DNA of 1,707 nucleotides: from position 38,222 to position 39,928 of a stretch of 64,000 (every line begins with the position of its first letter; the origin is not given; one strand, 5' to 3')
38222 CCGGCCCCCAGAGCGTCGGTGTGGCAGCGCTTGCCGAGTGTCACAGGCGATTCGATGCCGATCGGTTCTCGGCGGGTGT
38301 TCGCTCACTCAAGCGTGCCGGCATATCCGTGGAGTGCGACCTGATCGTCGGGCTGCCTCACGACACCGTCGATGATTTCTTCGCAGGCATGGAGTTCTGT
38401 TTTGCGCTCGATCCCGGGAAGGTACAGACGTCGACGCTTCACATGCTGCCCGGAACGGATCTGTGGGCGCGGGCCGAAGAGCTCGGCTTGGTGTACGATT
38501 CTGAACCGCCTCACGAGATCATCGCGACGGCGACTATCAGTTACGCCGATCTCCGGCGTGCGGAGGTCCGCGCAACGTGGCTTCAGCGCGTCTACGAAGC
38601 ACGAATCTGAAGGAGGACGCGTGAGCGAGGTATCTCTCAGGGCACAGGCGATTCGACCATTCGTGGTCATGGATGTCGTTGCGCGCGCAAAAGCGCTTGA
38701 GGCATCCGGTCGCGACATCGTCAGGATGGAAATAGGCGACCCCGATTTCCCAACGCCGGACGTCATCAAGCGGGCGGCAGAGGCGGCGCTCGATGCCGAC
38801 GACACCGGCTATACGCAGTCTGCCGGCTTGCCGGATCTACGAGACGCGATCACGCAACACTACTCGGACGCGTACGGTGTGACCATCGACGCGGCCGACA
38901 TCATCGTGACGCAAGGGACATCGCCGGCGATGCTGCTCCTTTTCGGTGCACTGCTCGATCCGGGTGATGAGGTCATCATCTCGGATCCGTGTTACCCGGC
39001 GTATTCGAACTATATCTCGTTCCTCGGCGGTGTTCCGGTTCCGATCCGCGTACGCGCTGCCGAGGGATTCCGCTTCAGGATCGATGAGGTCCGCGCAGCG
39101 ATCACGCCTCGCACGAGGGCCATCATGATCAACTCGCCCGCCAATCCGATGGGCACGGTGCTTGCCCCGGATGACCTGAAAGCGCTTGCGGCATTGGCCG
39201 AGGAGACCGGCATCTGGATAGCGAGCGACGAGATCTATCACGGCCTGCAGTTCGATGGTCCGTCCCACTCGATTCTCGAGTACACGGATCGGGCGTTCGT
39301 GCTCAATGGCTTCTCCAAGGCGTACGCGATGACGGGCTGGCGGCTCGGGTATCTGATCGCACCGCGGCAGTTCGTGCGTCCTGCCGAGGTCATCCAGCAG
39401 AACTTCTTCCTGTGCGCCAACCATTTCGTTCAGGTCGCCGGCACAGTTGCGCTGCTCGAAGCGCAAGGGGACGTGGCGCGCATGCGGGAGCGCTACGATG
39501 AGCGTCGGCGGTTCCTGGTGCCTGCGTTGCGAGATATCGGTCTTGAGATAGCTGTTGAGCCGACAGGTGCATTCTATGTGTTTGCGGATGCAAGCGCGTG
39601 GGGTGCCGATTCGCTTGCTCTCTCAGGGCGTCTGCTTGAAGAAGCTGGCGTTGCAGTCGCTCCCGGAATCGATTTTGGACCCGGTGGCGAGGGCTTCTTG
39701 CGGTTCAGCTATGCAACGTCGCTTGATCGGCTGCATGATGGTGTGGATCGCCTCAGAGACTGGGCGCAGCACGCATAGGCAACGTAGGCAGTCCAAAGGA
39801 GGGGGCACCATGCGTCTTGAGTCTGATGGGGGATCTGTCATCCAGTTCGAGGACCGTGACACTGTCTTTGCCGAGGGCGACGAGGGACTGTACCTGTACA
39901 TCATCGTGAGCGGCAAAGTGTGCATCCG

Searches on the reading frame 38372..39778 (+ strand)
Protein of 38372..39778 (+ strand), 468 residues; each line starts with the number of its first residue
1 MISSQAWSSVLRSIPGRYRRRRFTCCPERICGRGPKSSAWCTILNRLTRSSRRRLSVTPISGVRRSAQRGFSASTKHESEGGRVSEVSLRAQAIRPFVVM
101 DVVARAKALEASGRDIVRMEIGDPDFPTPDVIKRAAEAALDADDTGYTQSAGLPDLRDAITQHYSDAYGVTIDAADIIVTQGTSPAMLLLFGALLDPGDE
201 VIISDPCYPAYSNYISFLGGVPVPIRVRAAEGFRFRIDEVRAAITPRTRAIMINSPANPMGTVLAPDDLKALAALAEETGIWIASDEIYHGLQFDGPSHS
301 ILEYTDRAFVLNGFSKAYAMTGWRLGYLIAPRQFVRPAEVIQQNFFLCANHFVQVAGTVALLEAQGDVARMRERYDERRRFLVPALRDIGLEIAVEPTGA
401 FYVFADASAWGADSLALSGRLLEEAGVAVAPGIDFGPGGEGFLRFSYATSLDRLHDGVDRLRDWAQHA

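Call 60: search_protein_families(library=pfam, proteins=[window:38372-39778:+], max_evalue=0.00001)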
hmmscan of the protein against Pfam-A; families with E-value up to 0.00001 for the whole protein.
window:38372-39778:+ (468 aa): 4 families
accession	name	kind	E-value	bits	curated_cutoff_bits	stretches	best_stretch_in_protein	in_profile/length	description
PF00155.27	Aminotran_1_2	-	1.3e-62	212.6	19.7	1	115-460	2-360/361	Aminotransferase class I and II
PF01041.23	DegT_DnrJ_EryC1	-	3.2e-12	46.8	19.8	1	177-286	43-145/360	DegT/DnrJ/EryC1/StrS aminotransferase family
PF01212.27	Beta_elim_lyase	-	5.8e-07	29.6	27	1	127-286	10-168/288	Beta-eliminating lyase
PF01053.26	Cys_Met_Meta_PP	-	5.8e-07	28.8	27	1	182-287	75-174/381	Cys/Met metabolism PLP-dependent enzyme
